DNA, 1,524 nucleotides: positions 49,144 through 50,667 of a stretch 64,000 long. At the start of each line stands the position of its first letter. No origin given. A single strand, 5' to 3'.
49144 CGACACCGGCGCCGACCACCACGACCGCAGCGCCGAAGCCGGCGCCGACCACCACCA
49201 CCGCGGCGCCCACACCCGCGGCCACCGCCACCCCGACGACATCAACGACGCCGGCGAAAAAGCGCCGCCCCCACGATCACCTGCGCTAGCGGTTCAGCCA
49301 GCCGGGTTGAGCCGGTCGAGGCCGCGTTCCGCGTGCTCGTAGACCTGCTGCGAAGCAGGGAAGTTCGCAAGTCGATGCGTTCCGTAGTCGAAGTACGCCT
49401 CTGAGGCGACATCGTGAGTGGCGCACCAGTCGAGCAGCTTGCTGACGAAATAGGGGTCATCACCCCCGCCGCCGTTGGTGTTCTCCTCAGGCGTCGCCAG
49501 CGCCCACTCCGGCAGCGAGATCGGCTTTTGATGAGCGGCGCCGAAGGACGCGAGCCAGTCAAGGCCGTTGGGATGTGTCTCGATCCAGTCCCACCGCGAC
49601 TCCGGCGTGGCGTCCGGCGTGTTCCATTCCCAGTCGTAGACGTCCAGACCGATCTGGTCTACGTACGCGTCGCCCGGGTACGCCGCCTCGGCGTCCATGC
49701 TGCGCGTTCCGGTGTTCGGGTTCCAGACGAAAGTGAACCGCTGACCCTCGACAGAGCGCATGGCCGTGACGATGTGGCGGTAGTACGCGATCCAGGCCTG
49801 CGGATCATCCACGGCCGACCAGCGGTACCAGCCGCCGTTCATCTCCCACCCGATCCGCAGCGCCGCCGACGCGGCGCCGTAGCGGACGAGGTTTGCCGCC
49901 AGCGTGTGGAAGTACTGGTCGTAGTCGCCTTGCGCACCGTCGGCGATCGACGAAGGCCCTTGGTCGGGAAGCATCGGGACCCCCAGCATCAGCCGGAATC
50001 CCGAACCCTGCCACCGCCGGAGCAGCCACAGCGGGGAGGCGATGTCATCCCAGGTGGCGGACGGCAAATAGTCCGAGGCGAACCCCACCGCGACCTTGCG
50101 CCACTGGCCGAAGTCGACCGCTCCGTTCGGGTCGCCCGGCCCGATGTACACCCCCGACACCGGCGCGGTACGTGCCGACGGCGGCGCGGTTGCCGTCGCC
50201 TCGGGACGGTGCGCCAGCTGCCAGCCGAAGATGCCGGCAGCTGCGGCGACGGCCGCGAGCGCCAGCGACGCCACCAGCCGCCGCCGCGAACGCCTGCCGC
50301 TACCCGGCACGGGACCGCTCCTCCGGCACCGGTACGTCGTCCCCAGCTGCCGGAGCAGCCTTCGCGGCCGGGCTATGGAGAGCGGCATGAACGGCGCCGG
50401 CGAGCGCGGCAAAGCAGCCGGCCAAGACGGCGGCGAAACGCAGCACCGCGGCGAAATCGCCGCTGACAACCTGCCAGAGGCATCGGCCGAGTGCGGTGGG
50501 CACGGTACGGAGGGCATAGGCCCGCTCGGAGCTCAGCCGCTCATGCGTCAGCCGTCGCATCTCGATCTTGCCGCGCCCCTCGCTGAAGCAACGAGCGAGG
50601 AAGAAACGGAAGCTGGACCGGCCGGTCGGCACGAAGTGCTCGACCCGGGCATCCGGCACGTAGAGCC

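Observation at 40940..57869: ~17 kb envelope-glycan biosynthesis cluster (4 GT2, flippase, two FemAB/CelD-like transferases, large membrane proteins, AKR, GMC oxidoreductase) interleaved with three paralogous secreted GH26-like hydrolases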

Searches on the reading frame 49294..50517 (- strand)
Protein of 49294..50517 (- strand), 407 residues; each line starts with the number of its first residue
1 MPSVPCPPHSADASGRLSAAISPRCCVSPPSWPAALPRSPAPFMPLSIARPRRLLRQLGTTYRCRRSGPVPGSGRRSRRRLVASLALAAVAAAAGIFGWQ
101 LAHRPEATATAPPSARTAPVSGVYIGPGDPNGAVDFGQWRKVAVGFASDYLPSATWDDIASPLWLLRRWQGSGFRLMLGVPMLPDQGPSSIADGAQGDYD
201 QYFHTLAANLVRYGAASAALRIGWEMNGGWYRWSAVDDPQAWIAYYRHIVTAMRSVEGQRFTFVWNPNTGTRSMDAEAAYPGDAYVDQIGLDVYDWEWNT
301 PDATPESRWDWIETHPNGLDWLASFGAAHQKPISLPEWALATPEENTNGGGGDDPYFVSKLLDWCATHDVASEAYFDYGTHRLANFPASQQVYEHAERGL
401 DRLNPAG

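Call 5: search_protein_families(library=pfam, proteins=[window:49294-50517:-], max_evalue=0.01)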
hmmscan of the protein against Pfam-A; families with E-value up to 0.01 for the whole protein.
window:49294-50517:- (407 aa): 1 family
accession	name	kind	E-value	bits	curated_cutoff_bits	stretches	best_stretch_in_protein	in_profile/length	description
PF02156.21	Glyco_hydro_26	-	1.1e-09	38.5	20.2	1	221-295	156-231/311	Glycosyl hydrolase family 26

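Call 7: search_protein_families(library=ncbifam, proteins=[window:49294-50517:-], max_evalue=0.01)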
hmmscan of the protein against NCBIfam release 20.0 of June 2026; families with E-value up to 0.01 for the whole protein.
window:49294-50517:- (407 aa): 0 families

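Call 10: search_solved_structures(query=window:49294-50517:-, max_evalue=1, show_alignments=2)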
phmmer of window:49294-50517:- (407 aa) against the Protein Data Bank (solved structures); distinct sequences matched with E-value up to 1: 37.
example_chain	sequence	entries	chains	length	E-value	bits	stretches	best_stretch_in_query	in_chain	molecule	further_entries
4yn5_A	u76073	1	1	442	1.4e-08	37.6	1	221-304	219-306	Mannan endo-1,4-beta-mannosidase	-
2bvd_A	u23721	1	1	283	1.3e-07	34.4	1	193-339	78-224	ENDOGLUCANASE H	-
2v3g_A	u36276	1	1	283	1.3e-07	34.4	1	193-339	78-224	ENDOGLUCANASE H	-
2vi0_A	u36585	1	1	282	1.3e-07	34.4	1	193-339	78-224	Endoglucanase H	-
2bv9_A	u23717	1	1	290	1.3e-07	34.4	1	193-339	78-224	ENDOGLUCANASE H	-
2cip_A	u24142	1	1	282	1.8e-07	33.9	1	193-309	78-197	ENDOGLUCANASE H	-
3tp4_A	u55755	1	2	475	5.4e-07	32.3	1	224-296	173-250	computational Design of Enzyme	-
2bvt_A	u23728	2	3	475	5.4e-07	32.3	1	224-296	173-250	BETA-1,4-MANNANASE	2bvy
2x2y_A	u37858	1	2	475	5.5e-07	32.3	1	224-296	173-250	MAN26A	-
6zpl_C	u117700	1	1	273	8.5e-07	31.7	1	193-339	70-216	Endoglucanase H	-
2cit_A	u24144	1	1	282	9.1e-07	31.6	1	193-339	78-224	ENDOGLUCANASE H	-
8xvi_R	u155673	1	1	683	6e-06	28.9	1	193-311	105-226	Endoglucanase H,Endothelin-1 receptor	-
8xvj_R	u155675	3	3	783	7.4e-06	28.6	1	193-311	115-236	Endoglucanase H,Endothelin-1 receptor,Soluble cytochrome b562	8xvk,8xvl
7xp4_R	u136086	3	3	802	7.6e-06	28.6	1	193-311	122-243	Endoglucanase H,Taste receptor type 2 member 46,Endoglucanase H,Taste receptor type 2 memb | Endoglucanase H,Taste receptor type 2 member 46,Bitter taste recept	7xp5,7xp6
2whm_A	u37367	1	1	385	0.00014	24.4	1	219-295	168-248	ENDO-1,4-BETA MANNANASE, MAN26A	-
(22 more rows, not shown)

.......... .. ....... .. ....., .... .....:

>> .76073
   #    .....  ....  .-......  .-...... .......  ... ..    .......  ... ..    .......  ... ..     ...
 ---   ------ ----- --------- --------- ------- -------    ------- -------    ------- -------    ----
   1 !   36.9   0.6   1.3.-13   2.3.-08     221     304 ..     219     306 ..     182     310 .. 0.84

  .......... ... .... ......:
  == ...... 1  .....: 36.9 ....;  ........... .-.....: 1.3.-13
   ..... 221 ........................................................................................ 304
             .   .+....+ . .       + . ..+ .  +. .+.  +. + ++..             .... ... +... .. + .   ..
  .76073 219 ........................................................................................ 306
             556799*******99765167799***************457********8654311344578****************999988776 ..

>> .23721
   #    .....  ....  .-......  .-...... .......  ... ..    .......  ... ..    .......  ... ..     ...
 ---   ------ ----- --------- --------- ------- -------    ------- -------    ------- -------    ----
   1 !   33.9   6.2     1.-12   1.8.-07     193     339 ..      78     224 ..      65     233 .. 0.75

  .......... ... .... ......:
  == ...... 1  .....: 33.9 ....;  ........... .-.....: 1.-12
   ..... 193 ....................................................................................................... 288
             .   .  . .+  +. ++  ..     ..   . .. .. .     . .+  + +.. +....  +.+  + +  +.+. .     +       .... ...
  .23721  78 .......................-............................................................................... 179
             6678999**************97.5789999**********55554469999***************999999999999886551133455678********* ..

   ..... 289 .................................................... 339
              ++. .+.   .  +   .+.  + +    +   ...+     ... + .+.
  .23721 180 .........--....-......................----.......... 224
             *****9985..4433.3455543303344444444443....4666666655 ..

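Call 16: find_homologous_proteins(query=window:49294-50517:-)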
Query window:49294-50517:- (407 aa): 253 proteins with E <= 0.001 among 8000 candidates; the best 120 are listed.
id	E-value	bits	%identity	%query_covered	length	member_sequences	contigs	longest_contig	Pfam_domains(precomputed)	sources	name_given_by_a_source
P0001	1.5e-231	787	100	83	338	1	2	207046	PF02156.22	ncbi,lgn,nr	ncbi:MAG TPA: glycosyl hydrolase [Mycobacteriales bacterium]|nr:glycosyl hydrolase [Mycobacteriales 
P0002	2.3e-160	553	77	70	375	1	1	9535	PF02156.22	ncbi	ncbi:MAG: glycoside hydrolase family 26 protein [Mycobacteriales bacterium]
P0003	8.4e-160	551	72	77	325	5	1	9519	PF02156.22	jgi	jgi:hypothetical protein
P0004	2.7e-150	520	67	77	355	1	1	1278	PF02156.22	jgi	jgi:hypothetical protein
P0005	3.8e-148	512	70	76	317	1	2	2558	PF02156.22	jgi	jgi:hypothetical protein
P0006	9.6e-147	508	67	80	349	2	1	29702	PF02156.22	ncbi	-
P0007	2.5e-141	490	65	80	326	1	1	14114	PF02156.22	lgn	-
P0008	3.0e-135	470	48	64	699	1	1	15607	PF02156.22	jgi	jgi:beta-mannanase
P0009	7.2e-117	409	75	56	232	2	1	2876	PF02156.22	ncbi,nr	ncbi:MAG TPA: glycosyl hydrolase, partial [Vicinamibacterales bacterium]|nr:glycosyl hydrolase [Vici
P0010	2.9e-107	378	60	69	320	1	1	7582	PF02156.22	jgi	jgi:hypothetical protein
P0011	1.7e-106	375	58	68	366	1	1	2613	PF02156.22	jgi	jgi:hypothetical protein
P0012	1.1e-102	363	51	78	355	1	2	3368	PF02156.22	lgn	-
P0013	6.4e-100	354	54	68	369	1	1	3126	PF02156.22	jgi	jgi:hypothetical protein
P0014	2.0e-93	332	48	79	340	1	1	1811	PF02156.22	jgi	jgi:hypothetical protein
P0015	1.7e-92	329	50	75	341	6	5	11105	PF02156.22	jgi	jgi:hypothetical protein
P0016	5.6e-86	308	52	65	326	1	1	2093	PF02156.22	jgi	jgi:hypothetical protein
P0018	3.7e-75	272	45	69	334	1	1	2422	PF02156.22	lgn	-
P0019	5.0e-73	265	50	65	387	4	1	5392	PF02156.22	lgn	-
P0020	8.1e-73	264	44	72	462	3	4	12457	PF02156.22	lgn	-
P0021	1.5e-71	260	46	67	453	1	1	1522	PF13287.13,PF13290.14,PF02156.22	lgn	-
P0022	2.5e-71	259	45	67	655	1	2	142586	PF04122.18,PF02156.22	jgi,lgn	jgi:putative cell wall-binding protein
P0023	1.7e-68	250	46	65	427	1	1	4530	PF02156.22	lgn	-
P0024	3.3e-68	249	45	72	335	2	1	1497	PF02156.22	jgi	jgi:Glycosyl hydrolase family 26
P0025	8.0e-68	248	44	70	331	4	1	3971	PF02156.22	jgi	jgi:hypothetical protein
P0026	1.5e-67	247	45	68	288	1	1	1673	PF02156.22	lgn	-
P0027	3.1e-67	246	47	63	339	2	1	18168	PF02156.22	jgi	-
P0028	4.2e-67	245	42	78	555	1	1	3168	PF02156.22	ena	-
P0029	4.7e-67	245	45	65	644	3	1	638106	PF02156.22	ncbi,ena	-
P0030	6.3e-67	245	45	74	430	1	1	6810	PF13287.13,PF13290.14,PF02156.22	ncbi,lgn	-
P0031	9.3e-67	244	44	70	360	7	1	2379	PF02156.22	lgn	-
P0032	1.2e-66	244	47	67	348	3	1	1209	PF02156.22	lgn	-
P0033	1.9e-66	243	44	68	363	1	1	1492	PF02156.22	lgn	-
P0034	2.2e-66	243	43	79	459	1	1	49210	PF02156.22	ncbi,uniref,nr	ncbi:glycoside hydrolase family 26 protein [Cellulomonas endophytica]|uniref:glycoside hydrolase fam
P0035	3.2e-66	242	42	71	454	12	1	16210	PF02156.22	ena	-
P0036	3.3e-66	242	47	64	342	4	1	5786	PF02156.22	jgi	-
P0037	1.0e-65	241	44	76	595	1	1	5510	PF16640.12,PF02156.22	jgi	jgi:hypothetical protein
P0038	1.2e-65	241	47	64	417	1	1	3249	PF02156.22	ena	-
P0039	1.4e-65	240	47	67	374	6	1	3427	PF02156.22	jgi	-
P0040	1.6e-65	240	45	63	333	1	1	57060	PF02156.22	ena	-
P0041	1.1e-64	237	45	70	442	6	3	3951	PF02156.22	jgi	jgi:hypothetical protein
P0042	1.4e-64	237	45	67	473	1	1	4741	PF02156.22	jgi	jgi:hypothetical protein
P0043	3.3e-64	236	43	72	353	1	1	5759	PF02156.22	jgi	jgi:hypothetical protein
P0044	1.1e-63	234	44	69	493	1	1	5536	PF02156.22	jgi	jgi:Glycosyl hydrolase family 26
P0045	1.5e-63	234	43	69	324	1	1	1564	PF02156.22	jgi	jgi:hypothetical protein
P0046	3.5e-63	232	45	66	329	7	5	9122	PF02156.22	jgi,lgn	jgi:hypothetical protein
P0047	5.2e-63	232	44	73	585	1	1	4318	PF16640.12,PF02156.22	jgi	jgi:hypothetical protein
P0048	5.5e-63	232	43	71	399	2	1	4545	PF02156.22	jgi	jgi:hypothetical protein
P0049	6.3e-63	232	49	53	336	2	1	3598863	PF07589.17,PF02156.22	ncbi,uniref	ncbi:PEPxxWA-CTERM sorting domain-containing protein [Glacieibacterium sp.]|uniref:PEPxxWA-CTERM sor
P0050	1.2e-62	231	41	69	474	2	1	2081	PF02156.22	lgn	-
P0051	1.3e-62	231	46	63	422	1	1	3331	PF02156.22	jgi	jgi:glycosyl hydrolase family 26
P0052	1.3e-62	231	46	68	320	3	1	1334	PF02156.22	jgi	jgi:hypothetical protein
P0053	1.5e-62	230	45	65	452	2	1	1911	PF02156.22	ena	-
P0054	1.9e-62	230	44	66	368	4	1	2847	PF02156.22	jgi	jgi:hypothetical protein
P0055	2.2e-62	230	45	65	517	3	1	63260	PF02156.22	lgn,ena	-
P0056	4.8e-62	229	45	57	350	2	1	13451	PF02156.22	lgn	-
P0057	5.4e-62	229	43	74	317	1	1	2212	PF02156.22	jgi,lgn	jgi:hypothetical protein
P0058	9.8e-62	228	44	67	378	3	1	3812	PF02156.22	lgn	-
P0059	1.8e-61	227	43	63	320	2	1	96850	PF02156.22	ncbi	ncbi:MAG: glycosyl hydrolase [Dongiaceae bacterium]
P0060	2.0e-61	227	43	77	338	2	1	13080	PF02156.22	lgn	-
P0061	2.3e-61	226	46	63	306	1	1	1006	PF02156.22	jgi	jgi:hypothetical protein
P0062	2.9e-61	226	42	66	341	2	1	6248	PF02156.22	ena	-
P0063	3.7e-61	226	42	66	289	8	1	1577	PF02156.22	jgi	jgi:hypothetical protein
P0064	4.2e-61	226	40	76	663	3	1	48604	PF16640.12,PF02156.22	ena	-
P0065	5.7e-61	225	43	69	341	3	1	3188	PF02156.22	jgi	jgi:hypothetical protein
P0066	6.8e-61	225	43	64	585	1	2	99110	PF02156.22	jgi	jgi:hypothetical protein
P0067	9.4e-61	224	41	76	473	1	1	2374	PF02156.22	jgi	jgi:Glycosyl hydrolase family 26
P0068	1.6e-60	224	47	56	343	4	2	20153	PF02156.22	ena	-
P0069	1.8e-60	224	45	64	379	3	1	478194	PF02156.22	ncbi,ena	-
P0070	2.1e-60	223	41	80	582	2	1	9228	PF02156.22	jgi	-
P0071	2.3e-60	223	42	68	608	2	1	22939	PF02156.22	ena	-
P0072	2.6e-60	223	41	80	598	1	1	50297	PF02156.22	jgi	-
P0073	2.8e-60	223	41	67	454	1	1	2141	PF02156.22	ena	-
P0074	4.5e-60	222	41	67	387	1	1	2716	PF02156.22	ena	-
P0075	5.4e-60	222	41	80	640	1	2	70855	PF02156.22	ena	-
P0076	5.4e-60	222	41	80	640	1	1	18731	PF02156.22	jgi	-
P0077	6.6e-60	222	45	65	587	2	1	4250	PF16640.12,PF02156.22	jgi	jgi:glycosyl hydrolase family 26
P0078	6.6e-60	222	44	67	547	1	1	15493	PF02156.22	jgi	jgi:glycosyl hydrolase family 26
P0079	6.7e-60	222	40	82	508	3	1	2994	PF02156.22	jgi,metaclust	metaclust:\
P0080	7.9e-60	221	40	82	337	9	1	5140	PF02156.22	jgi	jgi:hypothetical protein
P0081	9.3e-60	221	39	82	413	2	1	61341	PF02156.22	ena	-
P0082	9.9e-60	221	45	67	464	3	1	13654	PF02156.22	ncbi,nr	ncbi:MAG TPA: glycosyl hydrolase [Acidimicrobiales bacterium]|nr:glycosyl hydrolase [Acidimicrobiale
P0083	1.1e-59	221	44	63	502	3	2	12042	PF02156.22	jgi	jgi:hypothetical protein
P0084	1.3e-59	221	43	60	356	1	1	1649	PF02156.22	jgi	jgi:plasmid stabilization system protein ParE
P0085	1.3e-59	221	44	66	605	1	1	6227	PF02156.22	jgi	jgi:Glycosyl hydrolase family 26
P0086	2.4e-59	220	42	72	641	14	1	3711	PF02156.22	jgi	jgi:hypothetical protein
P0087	2.8e-59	220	43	68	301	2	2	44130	PF02156.22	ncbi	-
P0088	5.3e-59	219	44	60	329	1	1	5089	PF02156.22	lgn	-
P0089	5.5e-59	219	42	73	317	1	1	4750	PF02156.22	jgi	jgi:hypothetical protein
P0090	6.2e-59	218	48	63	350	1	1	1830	PF02156.22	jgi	jgi:hypothetical protein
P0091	7.6e-59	218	40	76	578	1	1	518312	PF02156.22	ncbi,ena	-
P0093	1.1e-58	218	43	63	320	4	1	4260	PF02156.22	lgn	-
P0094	1.1e-58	218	44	67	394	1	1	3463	PF02156.22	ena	-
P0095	4.7e-58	216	41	67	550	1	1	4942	PF02156.22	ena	-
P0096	4.7e-58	216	41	72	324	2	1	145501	PF02156.22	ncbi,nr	ncbi:MAG TPA: glycosyl hydrolase [Mycobacteriales bacterium]|nr:glycosyl hydrolase [Mycobacteriales 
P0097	5.5e-58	215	43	70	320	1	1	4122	PF02156.22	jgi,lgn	jgi:hypothetical protein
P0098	6.5e-58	215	43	65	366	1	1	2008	PF02156.22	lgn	-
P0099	6.8e-58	215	43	63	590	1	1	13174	PF02156.22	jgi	jgi:Glycosyl hydrolase family 26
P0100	8.1e-58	215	43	70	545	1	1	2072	PF13385.14,PF02156.22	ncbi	-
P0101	1.2e-57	214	41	67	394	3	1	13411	PF02156.22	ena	-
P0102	1.9e-57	214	43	69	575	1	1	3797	PF00754.32,PF22633.4,PF02156.22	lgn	-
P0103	2.3e-57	213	42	70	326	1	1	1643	PF02156.22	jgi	jgi:hypothetical protein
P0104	3.3e-57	213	41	66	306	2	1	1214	PF02156.22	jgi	jgi:Glycosyl hydrolase family 26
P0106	8.1e-57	211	42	68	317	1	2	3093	PF02156.22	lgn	-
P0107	1.2e-56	211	44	59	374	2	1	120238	PF02156.22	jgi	jgi:hypothetical protein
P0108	1.7e-56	210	42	66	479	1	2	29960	PF02156.22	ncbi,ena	-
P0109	1.7e-56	210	43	64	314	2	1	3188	PF02156.22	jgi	jgi:hypothetical protein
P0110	1.8e-56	210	44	59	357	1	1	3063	PF02156.22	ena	-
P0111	1.8e-56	210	46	63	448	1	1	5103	PF02156.22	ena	-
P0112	2.2e-56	210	44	67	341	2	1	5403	PF02156.22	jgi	jgi:glycosyl hydrolase family 26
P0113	2.2e-56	210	41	68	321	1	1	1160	PF02156.22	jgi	jgi:hypothetical protein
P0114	2.4e-56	210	42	59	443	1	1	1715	PF02156.22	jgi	-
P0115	2.4e-56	210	43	63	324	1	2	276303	PF02156.22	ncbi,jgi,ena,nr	ncbi:MAG TPA: glycosyl hydrolase [Steroidobacteraceae bacterium]|nr:glycosyl hydrolase [Steroidobact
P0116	2.7e-56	210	43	63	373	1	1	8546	PF02156.22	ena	-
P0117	2.9e-56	210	42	61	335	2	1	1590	PF02156.22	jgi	jgi:hypothetical protein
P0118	3.0e-56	210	42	72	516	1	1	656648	PF02156.22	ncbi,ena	-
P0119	6.9e-56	208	40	71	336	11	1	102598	PF02156.22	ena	-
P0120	9.1e-56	208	40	71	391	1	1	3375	PF02156.22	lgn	-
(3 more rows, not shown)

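Call 18: find_related_loci(query=A1, collection=genome_contigs, flank=10000)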
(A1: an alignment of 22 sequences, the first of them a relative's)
Query A1 (338 aa) in genome_contigs; peptide patterns used: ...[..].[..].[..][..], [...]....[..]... (x = any residue, [..] = any of these).
597 stretches matched a pattern (row limit reached: there are more); 524 encode a relative of the query (tblastn E <= 1e-3); the best 80 are kept; 80 distinct loci.
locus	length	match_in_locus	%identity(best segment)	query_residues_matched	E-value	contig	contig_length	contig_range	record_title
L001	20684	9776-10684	42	21-325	2e-74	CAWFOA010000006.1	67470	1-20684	MAG: uncultured Solirubrobacterales bacterium isolate MFD05942.bin.2.40 genome assembly, contig: contig_106294, whole ge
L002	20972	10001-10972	39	2-326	4e-72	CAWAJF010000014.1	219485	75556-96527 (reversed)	MAG: uncultured Solirubrobacterales bacterium isolate MFD02416.bin.1.9 genome assembly, contig: contig_89277, whole geno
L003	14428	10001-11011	39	6-338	5e-70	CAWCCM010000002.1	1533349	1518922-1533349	MAG: uncultured Acidimicrobiaceae bacterium isolate MFD04428.bin.2.88 genome assembly, contig: contig_21398, whole genom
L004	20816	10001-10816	45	53-320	2e-68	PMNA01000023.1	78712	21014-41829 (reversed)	MAG: Actinomycetota bacterium isolate fen_453 73.20100900_E3D.15_contig_3533, whole genome shotgun sequence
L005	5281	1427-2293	43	16-309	8e-68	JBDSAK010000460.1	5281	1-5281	MAG: Mycobacteriales bacterium isolate cluster1_bin.108 k127_4560954, whole genome shotgun sequence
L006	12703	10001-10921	40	10-316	4e-67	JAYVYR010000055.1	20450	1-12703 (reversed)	MAG: Acidimicrobiaceae bacterium isolate GL85_UP_metabinner_2 GL85_UP_metabinner_2_54, whole genome shotgun sequence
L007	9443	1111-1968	41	5-309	1e-65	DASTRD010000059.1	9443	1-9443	MAG TPA_asm: Povalibacter sp. isolate SMAG_U2242 k141_929637, whole genome shotgun sequence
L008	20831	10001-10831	45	37-309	2e-65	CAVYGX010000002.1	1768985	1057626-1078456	MAG: uncultured Acidimicrobiales bacterium isolate MFD03399.bin.2.91 genome assembly, contig: contig_13092, whole genome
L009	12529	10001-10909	44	38-327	2e-65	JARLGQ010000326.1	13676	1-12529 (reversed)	MAG: Acidimicrobiales bacterium isolate MAG_BO157 MetaBAT2_Bin_157_sub_Oxic_k141_2095688, whole genome shotgun sequence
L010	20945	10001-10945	44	5-318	1e-68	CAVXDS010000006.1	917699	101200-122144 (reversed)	MAG: uncultured Actinomycetes bacterium isolate MFD02242.bin.2.228 genome assembly, contig: contig_29434, whole genome s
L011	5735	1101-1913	45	43-309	1e-64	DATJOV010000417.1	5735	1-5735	MAG TPA_asm: Acidimicrobiales bacterium isolate SMAG_U14896 k141_5097954, whole genome shotgun sequence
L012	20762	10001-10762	44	53-309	2e-64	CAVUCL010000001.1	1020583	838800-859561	MAG: uncultured Solirubrobacterales bacterium isolate MFD02840.bin.2.168 genome assembly, contig: contig_10879, whole ge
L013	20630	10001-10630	49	95-309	4e-64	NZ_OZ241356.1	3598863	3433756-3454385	MAG: Glacieibacterium sp. isolate 0a93d3ae-4e29-414a-b5c3-115a92b3a03f chromosome 1, complete sequence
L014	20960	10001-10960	40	1-314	2e-64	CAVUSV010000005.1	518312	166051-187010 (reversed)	MAG: uncultured Acidimicrobiaceae bacterium isolate MFD00964.bin.2.173 genome assembly, contig: contig_72565, whole geno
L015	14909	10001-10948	40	6-314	1e-63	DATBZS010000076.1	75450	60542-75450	MAG TPA_asm: Acidimicrobiales bacterium isolate SMAG_U7625 k141_76597, whole genome shotgun sequence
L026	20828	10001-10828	44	53-314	6e-61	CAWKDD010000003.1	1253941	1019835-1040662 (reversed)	MAG: uncultured Acidimicrobiales bacterium isolate MFD05512.bin.2.134 genome assembly, contig: contig_27094, whole genom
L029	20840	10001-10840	41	53-325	2e-61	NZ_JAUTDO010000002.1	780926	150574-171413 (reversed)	Conexibacter sp. CPCC 206217 Scaffold2, whole genome shotgun sequence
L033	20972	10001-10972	38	6-315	1e-60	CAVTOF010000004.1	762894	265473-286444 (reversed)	MAG: uncultured Acidimicrobiaceae bacterium isolate MFD06092.bin.2.46 genome assembly, contig: contig_13411, whole genom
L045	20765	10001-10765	45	53-309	3e-57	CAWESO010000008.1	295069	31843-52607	MAG: uncultured Acidimicrobiales bacterium isolate MFD03044.bin.2.93 genome assembly, contig: contig_40928, whole genome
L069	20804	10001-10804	42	53-309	4e-54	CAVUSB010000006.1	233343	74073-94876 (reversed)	MAG: uncultured Acidimicrobiaceae bacterium isolate MFD09671.bin.3.290 genome assembly, contig: contig_21407, whole geno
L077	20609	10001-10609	47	105-309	6e-53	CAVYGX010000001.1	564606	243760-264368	MAG: uncultured Acidimicrobiales bacterium isolate MFD03399.bin.2.91 genome assembly, contig: contig_12479, whole genome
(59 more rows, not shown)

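Call 20: find_encoding_contigs(protein=P0001, flank=10000, max_places=3)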
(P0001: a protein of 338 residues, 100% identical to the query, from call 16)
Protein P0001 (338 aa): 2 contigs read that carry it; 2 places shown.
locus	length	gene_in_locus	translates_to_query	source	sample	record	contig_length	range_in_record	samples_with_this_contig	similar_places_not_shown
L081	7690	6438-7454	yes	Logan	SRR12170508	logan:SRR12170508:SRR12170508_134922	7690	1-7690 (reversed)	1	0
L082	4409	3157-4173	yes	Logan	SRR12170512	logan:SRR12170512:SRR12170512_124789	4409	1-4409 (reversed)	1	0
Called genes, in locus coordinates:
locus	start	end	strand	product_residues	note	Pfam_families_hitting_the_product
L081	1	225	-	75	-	?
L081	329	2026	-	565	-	PF00890:FAD_binding_2 (faint), PF01266:DAO (weak), PF07992:Pyr_redox_2 (weak), PF12831:FAD_oxidored (faint), PF05199:GMC_oxred_C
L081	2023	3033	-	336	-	PF00248:Aldo_ket_red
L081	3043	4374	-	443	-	PF13641:Glyco_tranf_2_3, PF00535:Glycos_transf_2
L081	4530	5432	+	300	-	PF13641:Glyco_tranf_2_3, PF00535:Glycos_transf_2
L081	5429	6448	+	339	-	PF00535:Glycos_transf_2, PF13641:Glyco_tranf_2_3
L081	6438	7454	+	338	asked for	PF02156:Glyco_hydro_26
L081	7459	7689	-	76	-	?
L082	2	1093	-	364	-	?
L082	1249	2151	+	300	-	PF13641:Glyco_tranf_2_3, PF00535:Glycos_transf_2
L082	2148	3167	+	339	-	PF00535:Glycos_transf_2, PF13641:Glyco_tranf_2_3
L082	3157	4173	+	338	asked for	PF02156:Glyco_hydro_26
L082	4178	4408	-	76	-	?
